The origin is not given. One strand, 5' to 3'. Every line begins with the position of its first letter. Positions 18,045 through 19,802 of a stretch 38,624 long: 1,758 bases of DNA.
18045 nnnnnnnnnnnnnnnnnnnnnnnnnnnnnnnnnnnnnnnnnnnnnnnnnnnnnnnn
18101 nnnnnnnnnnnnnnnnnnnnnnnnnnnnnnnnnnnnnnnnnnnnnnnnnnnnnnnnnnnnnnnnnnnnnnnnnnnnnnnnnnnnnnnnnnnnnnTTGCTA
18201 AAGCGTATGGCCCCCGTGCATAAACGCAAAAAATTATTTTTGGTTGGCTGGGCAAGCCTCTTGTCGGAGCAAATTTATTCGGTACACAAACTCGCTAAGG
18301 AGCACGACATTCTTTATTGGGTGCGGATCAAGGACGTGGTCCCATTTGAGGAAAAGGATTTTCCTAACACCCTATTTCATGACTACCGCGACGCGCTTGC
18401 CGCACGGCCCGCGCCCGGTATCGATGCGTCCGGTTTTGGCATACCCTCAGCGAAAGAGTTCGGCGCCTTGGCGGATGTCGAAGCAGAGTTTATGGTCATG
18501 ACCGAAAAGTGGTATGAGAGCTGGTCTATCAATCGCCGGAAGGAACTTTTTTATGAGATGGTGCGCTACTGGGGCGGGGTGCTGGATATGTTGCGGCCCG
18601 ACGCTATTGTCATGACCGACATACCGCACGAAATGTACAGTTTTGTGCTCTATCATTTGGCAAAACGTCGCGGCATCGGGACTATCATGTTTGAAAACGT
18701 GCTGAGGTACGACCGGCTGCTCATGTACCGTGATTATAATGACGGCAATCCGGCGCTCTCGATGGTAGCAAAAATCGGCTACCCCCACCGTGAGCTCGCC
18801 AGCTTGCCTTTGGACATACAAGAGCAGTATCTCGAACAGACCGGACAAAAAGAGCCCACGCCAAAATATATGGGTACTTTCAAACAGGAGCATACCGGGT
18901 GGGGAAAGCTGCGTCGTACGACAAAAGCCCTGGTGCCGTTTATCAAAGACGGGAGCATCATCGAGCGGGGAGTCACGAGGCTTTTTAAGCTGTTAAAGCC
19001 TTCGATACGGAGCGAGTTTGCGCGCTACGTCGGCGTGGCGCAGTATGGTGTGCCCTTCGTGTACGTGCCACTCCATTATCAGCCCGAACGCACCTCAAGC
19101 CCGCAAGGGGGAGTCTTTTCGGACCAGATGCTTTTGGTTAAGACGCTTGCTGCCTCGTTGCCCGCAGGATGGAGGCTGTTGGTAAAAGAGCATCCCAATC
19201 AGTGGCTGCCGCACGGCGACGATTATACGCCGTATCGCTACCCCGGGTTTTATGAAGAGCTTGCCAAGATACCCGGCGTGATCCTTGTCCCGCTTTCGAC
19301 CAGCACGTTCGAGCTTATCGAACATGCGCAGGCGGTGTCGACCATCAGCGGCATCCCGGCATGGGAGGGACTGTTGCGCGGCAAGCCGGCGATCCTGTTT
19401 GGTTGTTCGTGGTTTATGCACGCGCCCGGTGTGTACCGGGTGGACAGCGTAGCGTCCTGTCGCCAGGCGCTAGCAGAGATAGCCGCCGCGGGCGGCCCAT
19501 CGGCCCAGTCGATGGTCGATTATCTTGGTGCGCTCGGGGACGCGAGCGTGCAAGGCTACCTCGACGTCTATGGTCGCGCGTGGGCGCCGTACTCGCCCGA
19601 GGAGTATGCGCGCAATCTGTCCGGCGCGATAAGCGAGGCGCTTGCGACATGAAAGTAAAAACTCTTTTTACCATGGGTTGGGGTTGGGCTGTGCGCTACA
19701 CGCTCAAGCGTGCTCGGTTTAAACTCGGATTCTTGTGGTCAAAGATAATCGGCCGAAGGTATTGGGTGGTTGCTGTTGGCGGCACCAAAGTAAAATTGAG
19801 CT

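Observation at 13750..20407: MsbA/PglK-type ABC exporter flanked by two divergent KpsC/KpsS-like paralogs, next to a nonulosonic-acid rather than a Kdo pathway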

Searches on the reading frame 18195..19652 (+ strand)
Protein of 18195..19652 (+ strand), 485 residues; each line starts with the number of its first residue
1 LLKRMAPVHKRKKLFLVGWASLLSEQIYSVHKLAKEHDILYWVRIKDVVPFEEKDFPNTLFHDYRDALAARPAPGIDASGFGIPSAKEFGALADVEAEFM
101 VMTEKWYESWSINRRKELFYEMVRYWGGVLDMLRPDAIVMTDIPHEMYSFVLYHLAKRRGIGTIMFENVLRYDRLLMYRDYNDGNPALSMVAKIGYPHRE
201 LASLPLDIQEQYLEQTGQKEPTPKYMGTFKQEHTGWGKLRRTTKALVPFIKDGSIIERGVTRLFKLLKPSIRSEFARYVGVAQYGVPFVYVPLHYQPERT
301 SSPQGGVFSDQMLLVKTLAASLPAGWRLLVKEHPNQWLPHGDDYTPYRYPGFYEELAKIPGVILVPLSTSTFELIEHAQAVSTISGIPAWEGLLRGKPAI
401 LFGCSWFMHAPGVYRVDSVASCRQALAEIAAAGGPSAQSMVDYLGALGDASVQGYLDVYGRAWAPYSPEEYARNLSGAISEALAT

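Call 3: search_protein_families(library=pfam, proteins=[window:18195-19652:+], max_evalue=0.01)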
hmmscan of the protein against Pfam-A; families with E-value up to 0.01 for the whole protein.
window:18195-19652:+ (485 aa): 1 family
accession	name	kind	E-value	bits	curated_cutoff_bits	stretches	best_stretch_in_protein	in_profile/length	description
PF05159.20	Capsule_synth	-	0.00045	20.2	20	1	302-413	164-271/310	Capsule polysaccharide biosynthesis protein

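Call 8: search_protein_families(library=ncbifam, proteins=[window:18195-19652:+], max_evalue=0.01)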
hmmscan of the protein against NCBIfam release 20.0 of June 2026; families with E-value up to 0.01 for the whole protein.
window:18195-19652:+ (485 aa): 0 families

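Call 11: search_solved_structures(query=window:18195-19652:+, max_evalue=10, show_alignments=2)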
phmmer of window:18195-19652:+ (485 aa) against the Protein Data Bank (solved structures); distinct sequences matched with E-value up to 10: 4.
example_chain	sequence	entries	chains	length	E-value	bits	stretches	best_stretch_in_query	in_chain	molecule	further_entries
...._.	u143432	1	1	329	0.02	16.6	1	336-408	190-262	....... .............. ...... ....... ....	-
8fux_A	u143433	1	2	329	0.02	16.5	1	336-408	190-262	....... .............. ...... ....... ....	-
6mgc_A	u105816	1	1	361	0.023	16.4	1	336-408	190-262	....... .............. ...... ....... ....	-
6mgd_A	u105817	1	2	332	0.094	14.3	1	330-407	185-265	Capsular polysaccharide export system protein KpsC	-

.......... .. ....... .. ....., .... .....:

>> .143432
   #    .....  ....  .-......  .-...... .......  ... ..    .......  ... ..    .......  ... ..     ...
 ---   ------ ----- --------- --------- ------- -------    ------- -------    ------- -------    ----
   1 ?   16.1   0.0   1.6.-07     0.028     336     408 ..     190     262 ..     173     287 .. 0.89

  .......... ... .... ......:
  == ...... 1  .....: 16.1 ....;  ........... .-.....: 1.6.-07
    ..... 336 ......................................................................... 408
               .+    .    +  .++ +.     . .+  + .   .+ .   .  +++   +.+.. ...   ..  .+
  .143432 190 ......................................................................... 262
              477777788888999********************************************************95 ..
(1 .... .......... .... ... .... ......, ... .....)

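Call 26: find_homologous_proteins(query=window:18195-19652:+, max_evalue=0.00001)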
Query window:18195-19652:+ (485 aa): 44 proteins with E <= 0.00001 among 8000 candidates.
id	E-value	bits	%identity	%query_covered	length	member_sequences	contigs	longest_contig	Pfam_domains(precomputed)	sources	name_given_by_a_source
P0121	0.0e+0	1114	100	99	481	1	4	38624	-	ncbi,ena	-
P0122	4.1e-158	545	53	93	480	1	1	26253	-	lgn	-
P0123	5.9e-156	538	51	97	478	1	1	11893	-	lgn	-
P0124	1.3e-154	533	50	97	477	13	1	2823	PF05159.21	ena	-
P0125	8.2e-151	521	48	98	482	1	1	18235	PF05159.21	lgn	-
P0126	8.4e-151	521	48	98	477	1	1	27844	PF05159.21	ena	-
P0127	1.4e-148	514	49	98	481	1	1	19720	PF05159.21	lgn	-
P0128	3.1e-148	512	49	98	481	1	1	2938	PF05159.21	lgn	-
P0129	4.7e-144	499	47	97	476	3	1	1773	PF05159.21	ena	-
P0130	7.4e-142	491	45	97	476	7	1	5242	PF05159.21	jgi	jgi:hypothetical protein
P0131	9.1e-142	491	45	97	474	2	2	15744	PF05159.21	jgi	jgi:hypothetical protein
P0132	2.4e-141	490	46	97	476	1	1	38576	PF05159.21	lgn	-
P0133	9.5e-140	484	45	96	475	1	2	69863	PF05159.21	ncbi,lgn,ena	-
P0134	3.2e-139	483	46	97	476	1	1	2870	PF05159.21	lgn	-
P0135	2.3e-137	477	46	97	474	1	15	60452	PF05159.21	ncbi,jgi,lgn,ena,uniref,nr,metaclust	ncbi:hypothetical protein A3F27_01600 [Candidatus Kaiserbacteria bacterium RIFCSPHIGHO2_12_FULL_53_1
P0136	2.9e-136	473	47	91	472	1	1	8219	PF05159.21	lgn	-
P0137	4.9e-136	472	46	98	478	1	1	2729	PF05159.21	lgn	-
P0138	8.6e-136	471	47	97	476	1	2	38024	PF05159.21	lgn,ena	-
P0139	8.7e-136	471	46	97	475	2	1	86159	PF05159.21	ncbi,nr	ncbi:MAG: hypothetical protein Q7S75_03175 [bacterium]|nr:hypothetical protein [bacterium]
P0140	1.1e-135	471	48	92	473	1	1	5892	PF05159.21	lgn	-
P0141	4.4e-135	469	47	92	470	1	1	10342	PF05159.21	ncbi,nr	ncbi:MAG: hypothetical protein Q7S05_04800 [bacterium]|nr:hypothetical protein [bacterium]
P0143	7.4e-131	455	45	97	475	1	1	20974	PF05159.21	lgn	-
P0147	9.2e-129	448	47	90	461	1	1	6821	PF05159.21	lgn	-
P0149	9.0e-117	409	43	91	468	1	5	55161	-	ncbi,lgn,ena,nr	ncbi:hypothetical protein A2635_05610 [Candidatus Peribacteria bacterium RIFCSPHIGHO2_01_FULL_51_9]|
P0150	7.8e-94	333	47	66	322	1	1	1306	PF05159.21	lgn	-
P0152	1.3e-83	299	35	92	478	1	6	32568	PF05159.21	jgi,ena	-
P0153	1.3e-79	286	34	92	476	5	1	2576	PF05159.21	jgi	-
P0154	2.3e-75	272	32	97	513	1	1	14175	PF05159.21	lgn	-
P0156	3.7e-42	163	31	75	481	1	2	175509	PF05159.21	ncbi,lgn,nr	ncbi:hypothetical protein KKF55_02635 [Patescibacteria group bacterium]|nr:hypothetical protein [Pat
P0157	4.1e-42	162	32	70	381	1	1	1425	PF05159.21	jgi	jgi:hypothetical protein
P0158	3.7e-40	156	36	52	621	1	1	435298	PF05159.21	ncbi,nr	ncbi:MAG TPA: hypothetical protein VNJ02_04915 [Vicinamibacterales bacterium]|nr:hypothetical protei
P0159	5.7e-40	155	40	49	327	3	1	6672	PF05159.21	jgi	jgi:hypothetical protein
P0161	7.2e-31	125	38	35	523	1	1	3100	PF05159.21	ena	-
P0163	1.7e-25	108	25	80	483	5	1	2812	PF05159.21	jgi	-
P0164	8.5e-10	56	23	62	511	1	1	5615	PF05159.21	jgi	-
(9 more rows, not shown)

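Call 27: find_encoding_contigs(protein=P0121, flank=10000, max_places=4)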
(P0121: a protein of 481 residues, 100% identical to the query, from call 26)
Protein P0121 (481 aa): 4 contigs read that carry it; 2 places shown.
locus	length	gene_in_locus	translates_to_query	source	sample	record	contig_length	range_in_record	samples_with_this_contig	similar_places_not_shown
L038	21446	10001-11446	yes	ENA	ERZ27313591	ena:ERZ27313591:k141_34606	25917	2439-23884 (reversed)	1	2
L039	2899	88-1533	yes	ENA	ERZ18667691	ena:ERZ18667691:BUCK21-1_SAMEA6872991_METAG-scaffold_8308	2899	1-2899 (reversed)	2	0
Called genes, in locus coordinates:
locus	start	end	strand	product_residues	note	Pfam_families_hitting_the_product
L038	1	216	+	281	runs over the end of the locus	PF00534:Glycos_transf_1, PF13692:Glyco_trans_1_4, PF13524:Glyco_trans_1_2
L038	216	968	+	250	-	PF01522:Polysacc_deac_1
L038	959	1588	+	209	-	PF13489:Methyltransf_23 (weak), PF08241:Methyltransf_11, PF13649:Methyltransf_25 (weak), PF13847:Methyltransf_31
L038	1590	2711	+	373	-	PF13439:Glyco_transf_4, PF13579:Glyco_trans_4_4, PF20706:GT4-conflict, PF00534:Glycos_transf_1, PF13692:Glyco_trans_1_4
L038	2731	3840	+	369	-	PF13439:Glyco_transf_4, PF13579:Glyco_trans_4_4, PF20706:GT4-conflict, PF00534:Glycos_transf_1, PF13692:Glyco_trans_1_4, PF13524:Glyco_trans_1_2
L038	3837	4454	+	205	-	PF13489:Methyltransf_23, PF05148:Methyltransf_8 (weak), PF08241:Methyltransf_11, PF01209:Ubie_methyltran (weak), PF08242:Methyltransf_12, PF13649:Methyltransf_25, PF13847:Methyltransf_31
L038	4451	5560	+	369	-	PF13439:Glyco_transf_4, PF13579:Glyco_trans_4_4, PF00534:Glycos_transf_1, PF13692:Glyco_trans_1_4, PF13524:Glyco_trans_1_2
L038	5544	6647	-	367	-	PF13439:Glyco_transf_4, PF20706:GT4-conflict (weak), PF00534:Glycos_transf_1, PF13692:Glyco_trans_1_4, PF13524:Glyco_trans_1_2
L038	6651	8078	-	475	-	PF05159:Capsule_synth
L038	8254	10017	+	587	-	PF00664:ABC_membrane, PF00005:ABC_tran, PF02463:SMC_N (faint), PF13555:AAA_29 (weak)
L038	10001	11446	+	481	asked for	-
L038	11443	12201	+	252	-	PF05050:Methyltransf_21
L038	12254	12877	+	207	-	PF01797:Y1_Tnp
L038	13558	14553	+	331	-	PF00106:adh_short, PF01073:3Beta_HSD, PF01370:Epimerase, PF02719:Polysacc_synt_2, PF04321:RmlD_sub_bind, PF05368:NmrA (weak), PF16363:GDP_Man_Dehyd, PF13460:NAD_binding_10, +2 more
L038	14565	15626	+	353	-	PF03102:NeuB, PF08666:SAF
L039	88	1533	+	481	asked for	-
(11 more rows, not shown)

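Call 39: find_encoding_contigs(protein=P0139, flank=10000, max_places=1)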
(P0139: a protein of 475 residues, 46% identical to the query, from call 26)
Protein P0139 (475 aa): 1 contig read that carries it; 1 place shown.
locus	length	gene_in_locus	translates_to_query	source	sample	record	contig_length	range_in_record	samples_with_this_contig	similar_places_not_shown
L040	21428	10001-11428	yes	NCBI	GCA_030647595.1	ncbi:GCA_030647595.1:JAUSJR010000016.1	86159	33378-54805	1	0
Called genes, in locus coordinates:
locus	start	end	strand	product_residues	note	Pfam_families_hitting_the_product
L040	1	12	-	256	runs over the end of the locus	PF00106:adh_short, PF13561:adh_short_C2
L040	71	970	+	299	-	PF01370:Epimerase, PF02719:Polysacc_synt_2 (faint), PF04321:RmlD_sub_bind, PF07993:NAD_binding_4 (faint), PF08659:KR (faint), PF01073:3Beta_HSD, PF16363:GDP_Man_Dehyd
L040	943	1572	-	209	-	PF01467:CTP_transf_like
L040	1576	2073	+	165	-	PF13580:SIS_2, PF01380:SIS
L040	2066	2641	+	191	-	PF00702:Hydrolase (faint), PF13242:Hydrolase_like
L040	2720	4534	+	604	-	PF02543:Carbam_trans_N, PF16861:Carbam_trans_C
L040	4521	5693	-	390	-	PF13439:Glyco_transf_4, PF20706:GT4-conflict (weak), PF00534:Glycos_transf_1, PF13692:Glyco_trans_1_4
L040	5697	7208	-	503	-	PF02350:Epimerase_2 (faint), PF05159:Capsule_synth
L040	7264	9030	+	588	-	PF00664:ABC_membrane, PF02463:SMC_N (faint), PF00005:ABC_tran, PF13304:AAA_21 (faint)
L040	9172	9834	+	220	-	PF05175:MTS, PF12847:Methyltransf_18 (weak), PF13847:Methyltransf_31, PF13649:Methyltransf_25 (weak)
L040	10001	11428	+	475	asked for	PF05159:Capsule_synth (weak)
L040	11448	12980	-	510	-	PF00884:Sulfatase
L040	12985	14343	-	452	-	PF13489:Methyltransf_23 (faint)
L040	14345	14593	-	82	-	-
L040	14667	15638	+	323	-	PF01408:GFO_IDH_MocA, PF03447:NAD_binding_3 (weak)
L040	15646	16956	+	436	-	PF01041:DegT_DnrJ_EryC1, PF01053:Cys_Met_Meta_PP (weak), PF01212:Beta_elim_lyase (weak)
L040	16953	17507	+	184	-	PF13302:Acetyltransf_3, PF13420:Acetyltransf_4, PF00583:Acetyltransf_1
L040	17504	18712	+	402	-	-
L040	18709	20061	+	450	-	PF01425:Amidase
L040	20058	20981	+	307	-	-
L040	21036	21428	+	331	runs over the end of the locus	PF00106:adh_short (weak), PF01073:3Beta_HSD, PF01370:Epimerase, PF02719:Polysacc_synt_2, PF04321:RmlD_sub_bind, PF05368:NmrA, PF16363:GDP_Man_Dehyd, PF13460:NAD_binding_10, +1 more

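Call 40: find_encoding_contigs(protein=P0149, flank=10000, max_places=1)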
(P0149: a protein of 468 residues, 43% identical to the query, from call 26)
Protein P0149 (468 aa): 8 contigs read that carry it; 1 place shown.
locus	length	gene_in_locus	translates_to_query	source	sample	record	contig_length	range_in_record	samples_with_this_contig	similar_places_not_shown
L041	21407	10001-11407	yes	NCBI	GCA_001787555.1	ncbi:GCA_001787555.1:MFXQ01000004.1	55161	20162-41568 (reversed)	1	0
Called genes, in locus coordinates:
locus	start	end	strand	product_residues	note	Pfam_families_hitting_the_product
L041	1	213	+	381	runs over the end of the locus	PF13439:Glyco_transf_4, PF13579:Glyco_trans_4_4, PF20706:GT4-conflict, PF00534:Glycos_transf_1, PF13692:Glyco_trans_1_4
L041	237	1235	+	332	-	PF00288:GHMP_kinases_N, PF08544:GHMP_kinases_C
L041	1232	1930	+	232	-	PF00483:NTP_transferase, PF12804:NTP_transf_3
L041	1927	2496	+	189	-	PF13580:SIS_2, PF01380:SIS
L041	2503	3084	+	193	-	PF00702:Hydrolase, PF08645:PNK3P (weak), PF13344:Hydrolase_6 (weak), PF13419:HAD_2 (faint), PF13242:Hydrolase_like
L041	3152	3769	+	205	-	-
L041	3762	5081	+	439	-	PF08843:AbiEii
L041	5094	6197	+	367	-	PF13692:Glyco_trans_1_4, PF00534:Glycos_transf_1 (weak), PF13524:Glyco_trans_1_2 (weak)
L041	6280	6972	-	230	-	PF13578:Methyltransf_24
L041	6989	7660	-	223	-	-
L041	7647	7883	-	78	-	-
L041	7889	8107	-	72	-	-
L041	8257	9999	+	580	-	PF00664:ABC_membrane, PF00005:ABC_tran, PF02463:SMC_N (weak)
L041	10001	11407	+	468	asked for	-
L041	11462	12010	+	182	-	PF13302:Acetyltransf_3, PF13420:Acetyltransf_4, PF00583:Acetyltransf_1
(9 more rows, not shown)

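Call 41: find_encoding_contigs(protein=P0156, flank=10000, max_places=1)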
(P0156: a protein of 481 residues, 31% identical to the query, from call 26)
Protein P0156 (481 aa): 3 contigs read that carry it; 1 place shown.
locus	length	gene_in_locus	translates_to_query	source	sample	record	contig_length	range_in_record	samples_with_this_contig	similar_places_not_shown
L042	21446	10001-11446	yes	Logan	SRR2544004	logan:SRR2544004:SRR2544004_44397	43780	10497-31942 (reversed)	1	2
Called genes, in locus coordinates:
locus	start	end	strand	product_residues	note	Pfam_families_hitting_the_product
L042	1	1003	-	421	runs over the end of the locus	-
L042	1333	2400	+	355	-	PF13480:Acetyltransf_6, PF02388:FemAB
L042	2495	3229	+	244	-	PF01522:Polysacc_deac_1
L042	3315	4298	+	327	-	PF01073:3Beta_HSD, PF01370:Epimerase, PF02719:Polysacc_synt_2, PF04321:RmlD_sub_bind, PF07993:NAD_binding_4 (faint), PF08659:KR (faint), PF13460:NAD_binding_10, PF16363:GDP_Man_Dehyd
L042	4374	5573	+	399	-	PF01041:DegT_DnrJ_EryC1, PF00155:Aminotran_1_2, PF01053:Cys_Met_Meta_PP (weak)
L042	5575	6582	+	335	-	PF01408:GFO_IDH_MocA, PF02894:GFO_IDH_MocA_C, PF22725:GFO_IDH_MocA_C3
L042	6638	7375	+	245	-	PF00106:adh_short, PF08659:KR, PF13561:adh_short_C2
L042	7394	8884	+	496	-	PF04101:Glyco_tran_28_C, PF13302:Acetyltransf_3, PF00583:Acetyltransf_1, PF13508:Acetyltransf_7 (weak)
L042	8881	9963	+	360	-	PF03102:NeuB, PF08666:SAF (weak)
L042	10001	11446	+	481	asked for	PF05159:Capsule_synth (weak)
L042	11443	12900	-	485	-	PF05159:Capsule_synth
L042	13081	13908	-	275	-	PF00459:Inositol_P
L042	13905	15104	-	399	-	PF04230:PS_pyruv_trans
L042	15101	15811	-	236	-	PF02348:CTP_transf_3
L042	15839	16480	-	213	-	PF13580:SIS_2, PF01380:SIS (faint)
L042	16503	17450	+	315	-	PF03102:NeuB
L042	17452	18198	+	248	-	PF00106:adh_short, PF01370:Epimerase (weak), PF08659:KR (faint), PF13561:adh_short_C2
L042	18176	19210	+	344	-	PF01408:GFO_IDH_MocA, PF02894:GFO_IDH_MocA_C, PF22725:GFO_IDH_MocA_C3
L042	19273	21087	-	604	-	PF00664:ABC_membrane, PF00005:ABC_tran, PF02463:SMC_N (weak)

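Call 42: predict_structure(alignment_id=A2)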
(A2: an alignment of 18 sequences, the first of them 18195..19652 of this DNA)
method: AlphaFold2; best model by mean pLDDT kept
length: 485 residues; sequences in the alignment: 18
mean_pLDDT: 87.4   pTM: 0.85
mean pLDDT of the five models: 87.4, 85.6, 84.8, 83.8, 83.0
residues with pLDDT >= 90: 269; 70-90: 187; 50-70: 20; < 50: 9
segments of 3 or more residues with pLDDT < 50: 1-6
pLDDT, mean of each block of 10 residues (from residue 1): 53 96 91 95 90 93 92 92 85 84 77 90 95 97 90 94 93 91 92 94 91 81 70 76 71 75 74 91 94 65 74 93 96 78 77 95 93 92 86 94 91 95 97 92 96 90 87 94 91
secondary structure, 60 per line:
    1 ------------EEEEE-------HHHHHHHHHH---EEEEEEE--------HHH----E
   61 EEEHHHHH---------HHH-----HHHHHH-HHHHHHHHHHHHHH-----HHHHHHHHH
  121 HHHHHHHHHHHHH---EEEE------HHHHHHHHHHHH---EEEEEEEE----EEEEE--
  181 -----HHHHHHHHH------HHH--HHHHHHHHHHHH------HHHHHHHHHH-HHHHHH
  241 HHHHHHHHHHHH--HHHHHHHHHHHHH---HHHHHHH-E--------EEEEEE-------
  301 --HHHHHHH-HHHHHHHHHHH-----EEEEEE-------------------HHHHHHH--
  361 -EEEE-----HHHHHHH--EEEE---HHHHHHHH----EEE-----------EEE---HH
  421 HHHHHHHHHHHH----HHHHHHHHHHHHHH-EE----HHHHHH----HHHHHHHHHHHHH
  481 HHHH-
elements in order: E13-17 H25-34 E38-44 E60-63 H64-68 H86-91 H93-106 H112-133 E137-140 H147-158 E162-169 E174-178 H186-194 H206-217 H224-233 H235-252 H255-267 H271-277 E288-293 H303-309 H311-321 E327-332 H352-358 E362-365 H371-377 E380-383 H387-394 E399-401 E413-415 H419-432 H437-450 H458-463 H468-484
